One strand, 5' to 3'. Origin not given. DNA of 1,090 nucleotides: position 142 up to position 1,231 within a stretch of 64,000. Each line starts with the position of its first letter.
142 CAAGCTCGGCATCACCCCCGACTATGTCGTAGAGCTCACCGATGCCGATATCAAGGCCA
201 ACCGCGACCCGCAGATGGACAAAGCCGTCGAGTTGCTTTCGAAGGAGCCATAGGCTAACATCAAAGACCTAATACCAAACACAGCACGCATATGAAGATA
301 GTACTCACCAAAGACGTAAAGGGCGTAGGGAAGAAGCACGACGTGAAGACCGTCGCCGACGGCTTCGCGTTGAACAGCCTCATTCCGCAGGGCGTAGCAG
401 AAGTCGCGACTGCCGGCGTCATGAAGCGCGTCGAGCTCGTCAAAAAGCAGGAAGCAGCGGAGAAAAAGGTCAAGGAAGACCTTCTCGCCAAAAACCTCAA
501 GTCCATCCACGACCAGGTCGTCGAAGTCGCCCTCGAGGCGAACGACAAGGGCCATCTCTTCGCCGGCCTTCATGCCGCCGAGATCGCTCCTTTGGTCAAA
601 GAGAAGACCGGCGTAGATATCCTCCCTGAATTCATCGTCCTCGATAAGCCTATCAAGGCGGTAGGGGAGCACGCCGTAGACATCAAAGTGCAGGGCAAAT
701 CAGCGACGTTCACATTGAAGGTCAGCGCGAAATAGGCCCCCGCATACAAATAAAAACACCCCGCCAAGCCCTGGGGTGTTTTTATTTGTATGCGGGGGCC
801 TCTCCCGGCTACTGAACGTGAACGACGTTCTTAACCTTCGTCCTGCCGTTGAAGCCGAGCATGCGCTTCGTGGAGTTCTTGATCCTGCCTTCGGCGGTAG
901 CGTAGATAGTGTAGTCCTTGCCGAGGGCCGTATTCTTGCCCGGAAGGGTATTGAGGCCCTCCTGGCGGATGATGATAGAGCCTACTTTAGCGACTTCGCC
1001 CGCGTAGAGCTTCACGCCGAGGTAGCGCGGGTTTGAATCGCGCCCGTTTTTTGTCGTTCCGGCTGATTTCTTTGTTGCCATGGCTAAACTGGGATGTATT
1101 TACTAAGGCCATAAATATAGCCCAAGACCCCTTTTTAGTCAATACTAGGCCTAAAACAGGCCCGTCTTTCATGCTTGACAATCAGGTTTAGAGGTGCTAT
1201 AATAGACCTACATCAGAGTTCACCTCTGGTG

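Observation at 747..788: Identical 42-nt hairpin module at two ribosomal-protein gene ends, with locus-specific compensatory stem extensions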

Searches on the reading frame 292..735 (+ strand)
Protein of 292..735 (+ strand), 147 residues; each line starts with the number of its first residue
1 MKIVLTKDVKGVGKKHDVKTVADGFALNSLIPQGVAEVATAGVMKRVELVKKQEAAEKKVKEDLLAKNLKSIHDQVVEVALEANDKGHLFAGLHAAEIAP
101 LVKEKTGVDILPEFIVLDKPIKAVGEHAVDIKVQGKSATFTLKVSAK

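Call 12: find_encoding_contigs(protein=window:292-735:+, flank=3000, max_places=10)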
Protein window:292-735:+ (147 aa): no gene with exactly this product is on record in the collection.

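Call 19: find_homologous_proteins(query=window:292-735:+, max_evalue=1e-10)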
Query window:292-735:+ (147 aa): 435 proteins with E <= 1e-10 among 566 candidates; the best 120 are listed.
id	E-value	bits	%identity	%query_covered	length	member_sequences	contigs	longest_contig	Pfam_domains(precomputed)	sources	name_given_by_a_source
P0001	1.2e-82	293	100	100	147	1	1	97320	PF03948.20,PF01281.26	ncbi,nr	ncbi:MAG TPA: 50S ribosomal protein L9 [Candidatus Paceibacterota bacterium]|nr:50S ribosomal protei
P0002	1.9e-76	273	89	100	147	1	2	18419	PF03948.20,PF01281.26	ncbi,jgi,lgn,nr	ncbi:MAG TPA: 50S ribosomal protein L9 [Candidatus Paceibacterota bacterium]|jgi:large subunit ribos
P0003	6.6e-72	258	85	100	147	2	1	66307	PF03948.20,PF01281.26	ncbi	-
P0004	1.5e-71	257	84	100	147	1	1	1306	PF03948.20,PF01281.26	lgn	-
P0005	4.2e-71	255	83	100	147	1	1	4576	PF03948.20,PF01281.26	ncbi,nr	ncbi:50S ribosomal protein L9 [Candidatus Parcubacteria bacterium]|nr:50S ribosomal protein L9 [Cand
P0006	9.6e-70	251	83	100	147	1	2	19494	PF03948.20,PF01281.26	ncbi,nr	ncbi:MAG: 50S ribosomal protein L9 [Patescibacteria group bacterium]|nr:50S ribosomal protein L9 [Pa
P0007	1.3e-69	251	82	100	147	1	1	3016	PF03948.20,PF01281.26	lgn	-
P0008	4.9e-69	249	82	100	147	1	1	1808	PF03948.20,PF01281.26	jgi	-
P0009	8.8e-69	248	82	100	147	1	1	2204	PF03948.20,PF01281.26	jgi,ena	-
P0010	1.1e-68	248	84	100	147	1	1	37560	PF03948.20,PF01281.26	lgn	-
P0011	1.5e-67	244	81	100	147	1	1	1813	PF03948.20,PF01281.26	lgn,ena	-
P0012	2.0e-67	244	81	100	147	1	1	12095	PF03948.20,PF01281.26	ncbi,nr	ncbi:MAG TPA: 50S ribosomal protein L9 [Candidatus Paceibacterota bacterium]|nr:50S ribosomal protei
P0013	8.9e-67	241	80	100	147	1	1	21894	PF03948.20,PF01281.26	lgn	-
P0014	1.2e-66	241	80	100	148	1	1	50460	PF03948.20,PF01281.26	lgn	-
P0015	1.7e-66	241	79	100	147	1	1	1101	PF03948.20,PF01281.26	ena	-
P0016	4.2e-66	239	83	100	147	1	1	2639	PF03948.20,PF01281.26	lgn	-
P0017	7.9e-66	238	79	100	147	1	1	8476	PF03948.20,PF01281.26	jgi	jgi:large subunit ribosomal protein L9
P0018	8.3e-66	238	79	100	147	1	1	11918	PF03948.20,PF01281.26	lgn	-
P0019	1.1e-65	238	79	100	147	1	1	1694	PF03948.20,PF01281.26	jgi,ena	-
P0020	1.4e-65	238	80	100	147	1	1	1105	PF03948.20,PF01281.26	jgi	jgi:large subunit ribosomal protein L9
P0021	1.6e-65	237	81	99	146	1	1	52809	PF03948.20,PF01281.26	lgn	-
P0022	2.1e-65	237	78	97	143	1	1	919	PF03948.20,PF01281.26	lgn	-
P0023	2.8e-65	237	76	100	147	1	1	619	PF03948.20,PF01281.26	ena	-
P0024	3.1e-65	236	78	100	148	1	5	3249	PF03948.20,PF01281.26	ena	-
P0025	6.2e-65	236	78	100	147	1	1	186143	PF03948.20,PF01281.26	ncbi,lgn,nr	ncbi:MAG: 50S ribosomal protein L9 [Candidatus Taylorbacteria bacterium]|nr:50S ribosomal protein L9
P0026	8.2e-65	235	79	100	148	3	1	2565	PF03948.20,PF01281.26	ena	-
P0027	8.7e-65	235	78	100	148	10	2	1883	PF03948.20,PF01281.26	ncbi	-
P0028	1.2e-64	235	78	100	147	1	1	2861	PF03948.20,PF01281.26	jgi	jgi:large subunit ribosomal protein L9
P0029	3.9e-64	233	80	100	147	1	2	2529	PF03948.20,PF01281.26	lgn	-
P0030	6.4e-64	232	78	100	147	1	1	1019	PF03948.20,PF01281.26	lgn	-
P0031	8.2e-64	232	76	100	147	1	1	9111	PF03948.20,PF01281.26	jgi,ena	-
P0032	1.7e-63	231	81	94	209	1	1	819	PF00730.32,PF03948.20,PF01281.26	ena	-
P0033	1.9e-63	231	80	100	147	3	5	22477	PF03948.20,PF01281.26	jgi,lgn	jgi:large subunit ribosomal protein L9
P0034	1.9e-63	231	76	100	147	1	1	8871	PF03948.20,PF01281.26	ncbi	-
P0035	3.3e-63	230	76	100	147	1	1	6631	PF03948.20,PF01281.26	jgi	jgi:large subunit ribosomal protein L9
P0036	4.1e-63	230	78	100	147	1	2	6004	PF03948.20,PF01281.26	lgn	-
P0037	4.3e-63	230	75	100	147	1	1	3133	PF03948.20,PF01281.26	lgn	-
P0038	6.4e-63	229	78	100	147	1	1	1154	PF03948.20,PF01281.26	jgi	jgi:large subunit ribosomal protein L9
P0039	9.4e-63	228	76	100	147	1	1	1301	PF03948.20,PF01281.26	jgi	jgi:large subunit ribosomal protein L9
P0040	1.3e-62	228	77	100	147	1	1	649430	PF03948.20,PF01281.26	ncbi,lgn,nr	ncbi:MAG: 50S ribosomal protein L9 [bacterium]|nr:50S ribosomal protein L9 [bacterium]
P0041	1.3e-62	228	75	100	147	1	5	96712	PF03948.20,PF01281.26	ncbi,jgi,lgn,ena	ncbi:MAG TPA: 50S ribosomal protein L9 [Candidatus Paceibacterota bacterium]|jgi:ribosomal protein L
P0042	1.5e-62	228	73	100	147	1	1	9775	PF03948.20,PF01281.26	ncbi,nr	ncbi:MAG: 50S ribosomal protein L9 [bacterium]|nr:50S ribosomal protein L9 [bacterium]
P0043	1.7e-62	228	73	100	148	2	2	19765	PF03948.20,PF01281.26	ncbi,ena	-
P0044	1.9e-62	227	77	100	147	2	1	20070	PF03948.20,PF01281.26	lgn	-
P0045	2.3e-62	227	74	100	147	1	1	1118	PF03948.20,PF01281.26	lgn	-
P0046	4.0e-62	226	74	100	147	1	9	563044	PF03948.20,PF01281.26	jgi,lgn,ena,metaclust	metaclust:\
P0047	4.5e-62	226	76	100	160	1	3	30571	PF03948.20,PF01281.26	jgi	jgi:large subunit ribosomal protein L9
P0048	6.8e-62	226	73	100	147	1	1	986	PF03948.20,PF01281.26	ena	-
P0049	7.0e-62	226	75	97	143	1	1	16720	PF03948.20,PF01281.26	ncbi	-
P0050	7.8e-62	225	73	100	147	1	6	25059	PF03948.20,PF01281.26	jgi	jgi:large subunit ribosomal protein L9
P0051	8.0e-62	225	75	100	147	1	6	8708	PF03948.20,PF01281.26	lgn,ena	-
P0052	8.3e-62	225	74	100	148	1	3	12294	PF03948.20,PF01281.26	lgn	-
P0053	9.3e-62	225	73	100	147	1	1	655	PF03948.20,PF01281.26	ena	-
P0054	9.3e-62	225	73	100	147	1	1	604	PF03948.20,PF01281.26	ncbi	-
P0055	1.1e-61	225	76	100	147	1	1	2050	PF03948.20,PF01281.26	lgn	-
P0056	1.2e-61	225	76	100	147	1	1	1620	PF03948.20,PF01281.26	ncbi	-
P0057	1.3e-61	225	75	100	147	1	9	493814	PF03948.20,PF01281.26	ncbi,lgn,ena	-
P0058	1.6e-61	224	74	100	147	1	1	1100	PF03948.20,PF01281.26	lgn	-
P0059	1.7e-61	224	76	100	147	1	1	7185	PF03948.20,PF01281.26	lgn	-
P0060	3.0e-61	224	75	100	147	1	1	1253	PF03948.20,PF01281.26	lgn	-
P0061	3.7e-61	223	73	100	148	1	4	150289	PF03948.20,PF01281.26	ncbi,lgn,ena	-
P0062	4.7e-61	223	75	100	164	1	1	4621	PF03948.20,PF01281.26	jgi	jgi:large subunit ribosomal protein L9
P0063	4.8e-61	223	71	100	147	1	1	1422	PF03948.20,PF01281.26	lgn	-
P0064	8.3e-61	222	76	100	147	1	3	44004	PF03948.20,PF01281.26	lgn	-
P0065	9.5e-61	222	72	100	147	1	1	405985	PF03948.20,PF01281.26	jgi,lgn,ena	-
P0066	1.2e-60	222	74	100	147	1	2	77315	PF03948.20,PF01281.26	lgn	-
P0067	1.3e-60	222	74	100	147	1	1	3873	PF03948.20,PF01281.26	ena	-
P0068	1.5e-60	221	73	100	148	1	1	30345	PF03948.20,PF01281.26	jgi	jgi:large subunit ribosomal protein L9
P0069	2.0e-60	221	73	100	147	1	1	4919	PF03948.20,PF01281.26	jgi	jgi:large subunit ribosomal protein L9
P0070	2.1e-60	221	70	100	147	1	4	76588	PF03948.20,PF01281.26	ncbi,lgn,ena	ncbi:MAG: 50S ribosomal protein L9 [Patescibacteria group bacterium]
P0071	2.7e-60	220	75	100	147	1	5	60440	PF03948.20,PF01281.26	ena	-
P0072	3.4e-60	220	73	100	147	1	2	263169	PF03948.20,PF01281.26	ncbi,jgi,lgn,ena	ncbi:MAG: 50S ribosomal protein L9 [Candidatus Paceibacterota bacterium]|jgi:large subunit ribosomal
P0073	3.5e-60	220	71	100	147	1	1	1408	PF03948.20,PF01281.26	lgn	-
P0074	3.9e-60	220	73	100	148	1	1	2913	PF03948.20,PF01281.26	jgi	jgi:large subunit ribosomal protein L9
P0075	3.9e-60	220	71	100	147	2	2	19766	PF03948.20,PF01281.26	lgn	-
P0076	4.2e-60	220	71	100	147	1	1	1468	PF03948.20,PF01281.26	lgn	-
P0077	4.9e-60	220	71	100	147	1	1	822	PF03948.20,PF01281.26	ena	-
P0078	5.4e-60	220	71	100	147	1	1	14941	PF03948.20,PF01281.26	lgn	-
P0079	5.8e-60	219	74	97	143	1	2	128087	PF03948.20,PF01281.26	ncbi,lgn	-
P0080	6.5e-60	219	72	100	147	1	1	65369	PF03948.20,PF01281.26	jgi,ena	-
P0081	7.4e-60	219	69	99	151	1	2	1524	PF03948.20,PF01281.26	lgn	-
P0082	7.6e-60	219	73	100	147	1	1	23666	PF03948.20,PF01281.26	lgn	-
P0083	8.1e-60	219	69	100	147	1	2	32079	PF03948.20,PF01281.26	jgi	-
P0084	9.0e-60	219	73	100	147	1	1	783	PF03948.20,PF01281.26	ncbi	-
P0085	1.3e-59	218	75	100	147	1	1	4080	PF03948.20,PF01281.26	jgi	-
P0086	1.4e-59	218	71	100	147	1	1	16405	PF03948.20,PF01281.26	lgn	-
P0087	2.3e-59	218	70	100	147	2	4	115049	PF03948.20,PF01281.26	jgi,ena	-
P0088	2.6e-59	217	71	100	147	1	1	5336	PF03948.20,PF01281.26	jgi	jgi:large subunit ribosomal protein L9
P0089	3.0e-59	217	72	100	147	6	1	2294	PF03948.20,PF01281.26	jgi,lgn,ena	jgi:large subunit ribosomal protein L9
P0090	5.3e-59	216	72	100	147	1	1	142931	PF03948.20,PF01281.26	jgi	jgi:large subunit ribosomal protein L9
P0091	5.4e-59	216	74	95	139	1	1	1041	PF03948.20,PF01281.26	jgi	jgi:large subunit ribosomal protein L9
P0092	5.6e-59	216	69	100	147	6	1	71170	PF03948.20,PF01281.26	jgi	jgi:large subunit ribosomal protein L9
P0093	6.3e-59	216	69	100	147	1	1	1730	PF03948.20,PF01281.26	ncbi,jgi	jgi:large subunit ribosomal protein L9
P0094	6.7e-59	216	71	100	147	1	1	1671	PF03948.20,PF01281.26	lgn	-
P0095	8.4e-59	216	72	100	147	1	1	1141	PF03948.20,PF01281.26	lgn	-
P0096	1.0e-58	215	70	100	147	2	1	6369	PF03948.20,PF01281.26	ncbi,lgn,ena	ncbi:MAG: 50S ribosomal protein L9 [Patescibacteria group bacterium]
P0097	1.1e-58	215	72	97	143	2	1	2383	PF03948.20,PF01281.26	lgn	-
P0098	1.4e-58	215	71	100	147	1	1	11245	PF03948.20,PF01281.26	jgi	jgi:large subunit ribosomal protein L9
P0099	2.1e-58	214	69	100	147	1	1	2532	PF03948.20,PF01281.26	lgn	-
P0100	3.2e-58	214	71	100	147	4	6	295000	PF03948.20,PF01281.26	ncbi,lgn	ncbi:MAG TPA: 50S ribosomal protein L9 [Candidatus Paceibacterota bacterium]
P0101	5.0e-58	213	69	100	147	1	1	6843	PF03948.20,PF01281.26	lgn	-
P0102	1.5e-57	212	71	100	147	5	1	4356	PF03948.20,PF01281.26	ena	-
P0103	2.2e-57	211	73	100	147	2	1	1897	PF03948.20,PF01281.26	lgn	-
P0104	3.6e-57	210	71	97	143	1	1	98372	PF03948.20,PF01281.26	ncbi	ncbi:MAG: ribosomal protein large subunit ribosomal protein [Candidatus Parcubacteria bacterium]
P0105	5.3e-57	210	71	100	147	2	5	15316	PF03948.20,PF01281.26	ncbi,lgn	-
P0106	8.4e-57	209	73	100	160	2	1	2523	PF03948.20,PF01281.26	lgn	-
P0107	1.6e-56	208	69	100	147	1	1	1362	PF03948.20,PF01281.26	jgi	jgi:large subunit ribosomal protein L9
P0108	2.7e-56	208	72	100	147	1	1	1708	PF03948.20,PF01281.26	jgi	jgi:large subunit ribosomal protein L9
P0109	4.3e-56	207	70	100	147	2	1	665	PF03948.20,PF01281.26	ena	-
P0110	6.5e-56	206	69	97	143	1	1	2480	PF03948.20,PF01281.26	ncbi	-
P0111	7.4e-56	206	67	100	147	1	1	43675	PF03948.20,PF01281.26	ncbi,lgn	-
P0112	3.9e-55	204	71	100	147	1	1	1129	PF03948.20,PF01281.26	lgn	-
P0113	4.7e-55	204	72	100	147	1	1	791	PF03948.20,PF01281.26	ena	-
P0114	1.0e-54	202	69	100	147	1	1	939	PF03948.20,PF01281.26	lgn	-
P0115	2.4e-54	201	68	100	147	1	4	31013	PF03948.20,PF01281.26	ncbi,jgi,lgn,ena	jgi:large subunit ribosomal protein L9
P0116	4.1e-54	201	67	100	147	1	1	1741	PF03948.20,PF01281.26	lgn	-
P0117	4.6e-54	200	69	100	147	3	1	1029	PF03948.20,PF01281.26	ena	-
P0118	1.5e-53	199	70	100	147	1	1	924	PF03948.20,PF01281.26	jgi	jgi:large subunit ribosomal protein L9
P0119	1.6e-52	195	85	78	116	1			PF01281.26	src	-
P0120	2.1e-52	195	67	100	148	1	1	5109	PF03948.20,PF01281.26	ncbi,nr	ncbi:MAG TPA: 50S ribosomal protein L9 [Candidatus Paceibacterota bacterium]|nr:50S ribosomal protei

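Call 21: find_encoding_contigs(protein=P0002, flank=10000, max_places=3)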
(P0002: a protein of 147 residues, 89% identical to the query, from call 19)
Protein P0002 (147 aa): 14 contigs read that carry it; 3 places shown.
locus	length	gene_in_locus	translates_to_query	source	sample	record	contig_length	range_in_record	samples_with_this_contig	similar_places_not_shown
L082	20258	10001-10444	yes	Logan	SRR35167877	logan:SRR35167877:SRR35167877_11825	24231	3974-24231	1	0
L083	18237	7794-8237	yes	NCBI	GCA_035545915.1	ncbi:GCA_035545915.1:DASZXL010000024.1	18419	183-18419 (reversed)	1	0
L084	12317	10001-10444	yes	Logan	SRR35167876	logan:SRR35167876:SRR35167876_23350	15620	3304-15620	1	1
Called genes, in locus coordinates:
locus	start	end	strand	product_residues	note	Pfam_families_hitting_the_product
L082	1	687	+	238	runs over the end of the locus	PF00834:Ribul_P_3_epim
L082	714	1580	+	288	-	PF13292:DXP_synthase_N, PF00456:Transketolase_N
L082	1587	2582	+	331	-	PF02779:Transket_pyr, PF17147:PFOR_II (faint), PF02780:Transketolase_C, PF22613:Transketolase_C_1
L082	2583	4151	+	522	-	PF16927:HisKA_7TM (weak), PF00512:HisKA (weak), PF02518:HATPase_c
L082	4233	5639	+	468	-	PF00772:DnaB, PF13481:AAA_25, PF03796:DnaB_C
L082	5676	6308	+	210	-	PF21176:RecR_HhH (weak), PF01751:Toprim (weak), PF13662:Toprim_4, PF21175:RecR_C (weak)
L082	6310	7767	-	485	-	PF01406:tRNA-synt_1e, PF09334:tRNA-synt_1g (weak)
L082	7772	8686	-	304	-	PF01544:CorA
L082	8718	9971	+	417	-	PF22694:CtpB_N-like, PF00595:PDZ, PF13180:PDZ_2, PF17820:PDZ_6, PF03572:Peptidase_S41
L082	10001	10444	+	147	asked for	PF01281:Ribosomal_L9_N, PF03948:Ribosomal_L9_C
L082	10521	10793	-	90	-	PF01016:Ribosomal_L27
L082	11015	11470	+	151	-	-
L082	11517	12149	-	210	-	PF08242:Methyltransf_12, PF13649:Methyltransf_25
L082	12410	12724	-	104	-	-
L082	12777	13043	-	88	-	PF03118:RNA_pol_A_CTD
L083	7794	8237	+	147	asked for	PF01281:Ribosomal_L9_N, PF03948:Ribosomal_L9_C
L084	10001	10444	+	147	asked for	PF01281:Ribosomal_L9_N, PF03948:Ribosomal_L9_C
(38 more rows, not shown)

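Call 22: find_encoding_contigs(protein=P0003, flank=10000, max_places=3)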
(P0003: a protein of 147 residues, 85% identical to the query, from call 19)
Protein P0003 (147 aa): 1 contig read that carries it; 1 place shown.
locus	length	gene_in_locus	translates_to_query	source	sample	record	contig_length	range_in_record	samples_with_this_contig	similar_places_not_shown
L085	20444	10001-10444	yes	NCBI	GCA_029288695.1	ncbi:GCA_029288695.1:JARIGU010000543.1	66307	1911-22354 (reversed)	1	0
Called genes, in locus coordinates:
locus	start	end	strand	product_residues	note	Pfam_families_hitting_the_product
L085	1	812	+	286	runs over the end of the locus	PF00456:Transketolase_N, PF13292:DXP_synthase_N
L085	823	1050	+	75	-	PF26604:CBU_0592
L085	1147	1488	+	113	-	PF01978:TrmB, PF12802:MarR_2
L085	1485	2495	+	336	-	PF02779:Transket_pyr, PF02780:Transketolase_C, PF22613:Transketolase_C_1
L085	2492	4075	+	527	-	PF16927:HisKA_7TM, PF00512:HisKA (weak), PF02518:HATPase_c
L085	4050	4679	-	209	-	PF21176:RecR_HhH (weak), PF01751:Toprim (weak), PF13662:Toprim_4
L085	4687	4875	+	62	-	-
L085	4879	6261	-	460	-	PF00772:DnaB, PF13481:AAA_25, PF03796:DnaB_C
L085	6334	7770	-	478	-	PF01406:tRNA-synt_1e, PF09334:tRNA-synt_1g (faint), PF23493:CysS_C (weak)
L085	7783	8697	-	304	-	PF01544:CorA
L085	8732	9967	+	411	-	PF22694:CtpB_N-like (weak), PF00595:PDZ, PF13180:PDZ_2, PF17820:PDZ_6, PF03572:Peptidase_S41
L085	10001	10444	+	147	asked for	PF01281:Ribosomal_L9_N, PF03948:Ribosomal_L9_C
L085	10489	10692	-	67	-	-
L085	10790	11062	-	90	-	PF01016:Ribosomal_L27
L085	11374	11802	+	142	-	-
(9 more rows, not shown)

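Call 23: find_encoding_contigs(protein=P0010, flank=10000, max_places=3)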
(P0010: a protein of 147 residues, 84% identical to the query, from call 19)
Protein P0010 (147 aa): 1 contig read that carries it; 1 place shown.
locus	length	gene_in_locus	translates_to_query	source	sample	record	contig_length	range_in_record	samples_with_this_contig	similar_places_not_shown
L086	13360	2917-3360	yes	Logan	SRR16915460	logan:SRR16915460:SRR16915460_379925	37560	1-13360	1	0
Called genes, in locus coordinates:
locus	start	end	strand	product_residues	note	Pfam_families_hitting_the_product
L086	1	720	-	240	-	?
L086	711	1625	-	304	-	PF01544:CorA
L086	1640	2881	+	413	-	PF22694:CtpB_N-like (weak), PF00595:PDZ, PF13180:PDZ_2, PF17820:PDZ_6, PF03572:Peptidase_S41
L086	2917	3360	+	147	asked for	PF01281:Ribosomal_L9_N, PF03948:Ribosomal_L9_C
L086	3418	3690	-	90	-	PF01016:Ribosomal_L27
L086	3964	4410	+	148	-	-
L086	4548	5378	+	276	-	-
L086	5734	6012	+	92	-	-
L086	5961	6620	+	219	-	PF13730:HTH_36 (weak)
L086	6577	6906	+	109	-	PF13083:KH_KhpA-B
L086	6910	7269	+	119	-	-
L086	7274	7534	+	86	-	-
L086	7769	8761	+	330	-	PF00145:DNA_methylase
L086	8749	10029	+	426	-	PF03602:Cons_hypoth95 (faint), PF01555:N6_N4_Mtase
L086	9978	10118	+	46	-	-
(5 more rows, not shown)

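Call 40: find_encoding_contigs(protein=P0006, flank=2000, max_places=2)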
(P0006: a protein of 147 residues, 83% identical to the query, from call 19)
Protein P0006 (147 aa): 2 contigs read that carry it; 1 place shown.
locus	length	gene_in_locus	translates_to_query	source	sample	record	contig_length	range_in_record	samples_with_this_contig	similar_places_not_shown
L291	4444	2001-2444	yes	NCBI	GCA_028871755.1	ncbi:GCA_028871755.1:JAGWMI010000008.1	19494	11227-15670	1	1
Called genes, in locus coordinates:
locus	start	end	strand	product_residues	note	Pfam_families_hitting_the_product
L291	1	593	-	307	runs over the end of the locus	PF01544:CorA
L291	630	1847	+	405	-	PF22694:CtpB_N-like, PF00595:PDZ, PF13180:PDZ_2, PF17820:PDZ_6, PF03572:Peptidase_S41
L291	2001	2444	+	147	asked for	PF01281:Ribosomal_L9_N, PF03948:Ribosomal_L9_C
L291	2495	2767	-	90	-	PF01016:Ribosomal_L27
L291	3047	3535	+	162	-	-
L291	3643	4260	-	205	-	-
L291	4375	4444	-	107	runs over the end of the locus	-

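Call 41: find_encoding_contigs(protein=P0012, flank=2000, max_places=2)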
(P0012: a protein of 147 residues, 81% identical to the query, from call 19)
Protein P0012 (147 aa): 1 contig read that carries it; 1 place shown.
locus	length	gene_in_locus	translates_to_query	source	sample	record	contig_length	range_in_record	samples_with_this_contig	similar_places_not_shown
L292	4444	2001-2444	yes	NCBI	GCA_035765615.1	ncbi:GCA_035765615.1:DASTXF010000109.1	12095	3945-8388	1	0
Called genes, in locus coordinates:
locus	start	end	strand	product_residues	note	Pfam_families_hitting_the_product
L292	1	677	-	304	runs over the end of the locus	PF01544:CorA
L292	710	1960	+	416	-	PF22694:CtpB_N-like, PF00595:PDZ, PF13180:PDZ_2, PF17820:PDZ_6, PF03572:Peptidase_S41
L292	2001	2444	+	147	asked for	PF01281:Ribosomal_L9_N, PF03948:Ribosomal_L9_C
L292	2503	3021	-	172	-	PF21866:DUF6915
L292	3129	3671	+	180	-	-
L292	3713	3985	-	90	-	PF01016:Ribosomal_L27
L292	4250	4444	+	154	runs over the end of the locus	-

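Call 42: find_encoding_contigs(protein=P0005, flank=2000, max_places=2)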
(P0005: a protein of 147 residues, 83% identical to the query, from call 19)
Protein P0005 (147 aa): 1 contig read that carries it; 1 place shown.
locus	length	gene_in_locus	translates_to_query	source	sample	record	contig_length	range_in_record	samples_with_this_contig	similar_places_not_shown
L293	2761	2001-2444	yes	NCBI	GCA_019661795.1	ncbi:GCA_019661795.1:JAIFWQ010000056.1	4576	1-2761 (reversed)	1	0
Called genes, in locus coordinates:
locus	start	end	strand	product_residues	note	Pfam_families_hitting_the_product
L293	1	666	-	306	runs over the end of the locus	PF01544:CorA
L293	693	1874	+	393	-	PF22694:CtpB_N-like (faint), PF00595:PDZ, PF13180:PDZ_2, PF17820:PDZ_6, PF03572:Peptidase_S41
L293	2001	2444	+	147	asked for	PF01281:Ribosomal_L9_N, PF03948:Ribosomal_L9_C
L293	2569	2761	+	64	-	?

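Call 43: find_encoding_contigs(protein=P0014, flank=2000, max_places=2)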
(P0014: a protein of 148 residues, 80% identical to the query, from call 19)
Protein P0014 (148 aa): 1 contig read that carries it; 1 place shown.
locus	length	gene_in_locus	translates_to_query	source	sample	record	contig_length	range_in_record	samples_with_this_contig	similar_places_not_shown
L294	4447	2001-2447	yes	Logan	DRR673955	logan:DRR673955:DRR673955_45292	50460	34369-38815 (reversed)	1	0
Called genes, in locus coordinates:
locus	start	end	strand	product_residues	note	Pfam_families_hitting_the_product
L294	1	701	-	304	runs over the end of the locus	PF01544:CorA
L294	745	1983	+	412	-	PF00595:PDZ, PF13180:PDZ_2, PF17820:PDZ_6, PF03572:Peptidase_S41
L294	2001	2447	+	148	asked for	PF01281:Ribosomal_L9_N, PF03948:Ribosomal_L9_C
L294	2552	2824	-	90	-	PF01016:Ribosomal_L27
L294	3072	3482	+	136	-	-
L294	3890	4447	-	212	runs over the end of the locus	-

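Call 60: search_protein_families(library=pfam, proteins=[window:292-735:+])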
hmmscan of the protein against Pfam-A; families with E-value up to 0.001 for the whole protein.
window:292-735:+ (147 aa): 2 families
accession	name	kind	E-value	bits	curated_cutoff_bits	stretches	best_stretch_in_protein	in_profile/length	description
PF01281.25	Ribosomal_L9_N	-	2.9e-18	65.6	20.7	1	1-46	1-46/47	Ribosomal protein L9, N-terminal domain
PF03948.19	Ribosomal_L9_C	-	2.6e-11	44.2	23.2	1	66-145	7-85/86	Ribosomal protein L9, C-terminal domain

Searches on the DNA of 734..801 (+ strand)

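Call 57: search_dna_similar(query=window:734-801:+, collection=plasmids, mode=distant, max_evalue=0.01, max_rows=10)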
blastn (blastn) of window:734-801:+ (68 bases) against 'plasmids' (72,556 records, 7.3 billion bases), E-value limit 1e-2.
No match.

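Call 58: search_dna_similar(query=window:734-801:+, collection=phages, mode=distant, max_evalue=0.01, max_rows=10)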
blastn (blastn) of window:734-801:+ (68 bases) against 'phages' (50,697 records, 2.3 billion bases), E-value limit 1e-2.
No match.

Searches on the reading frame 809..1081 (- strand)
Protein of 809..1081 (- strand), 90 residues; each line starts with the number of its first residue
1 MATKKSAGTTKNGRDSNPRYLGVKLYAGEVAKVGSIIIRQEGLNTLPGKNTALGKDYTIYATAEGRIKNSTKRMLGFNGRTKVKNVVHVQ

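Call 34: find_encoding_contigs(protein=window:809-1081:-, flank=10000, max_places=10)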
Protein window:809-1081:- (90 aa): no gene with exactly this product is on record in the collection.

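Call 60: search_protein_families(library=pfam, proteins=[window:809-1081:-])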
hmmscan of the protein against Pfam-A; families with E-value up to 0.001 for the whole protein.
window:809-1081:- (90 aa): 1 family
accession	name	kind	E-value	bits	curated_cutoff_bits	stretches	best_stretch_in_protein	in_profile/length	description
PF01016.24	Ribosomal_L27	-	2.5e-26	92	20.5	1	2-72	1-71/79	Ribosomal L27 protein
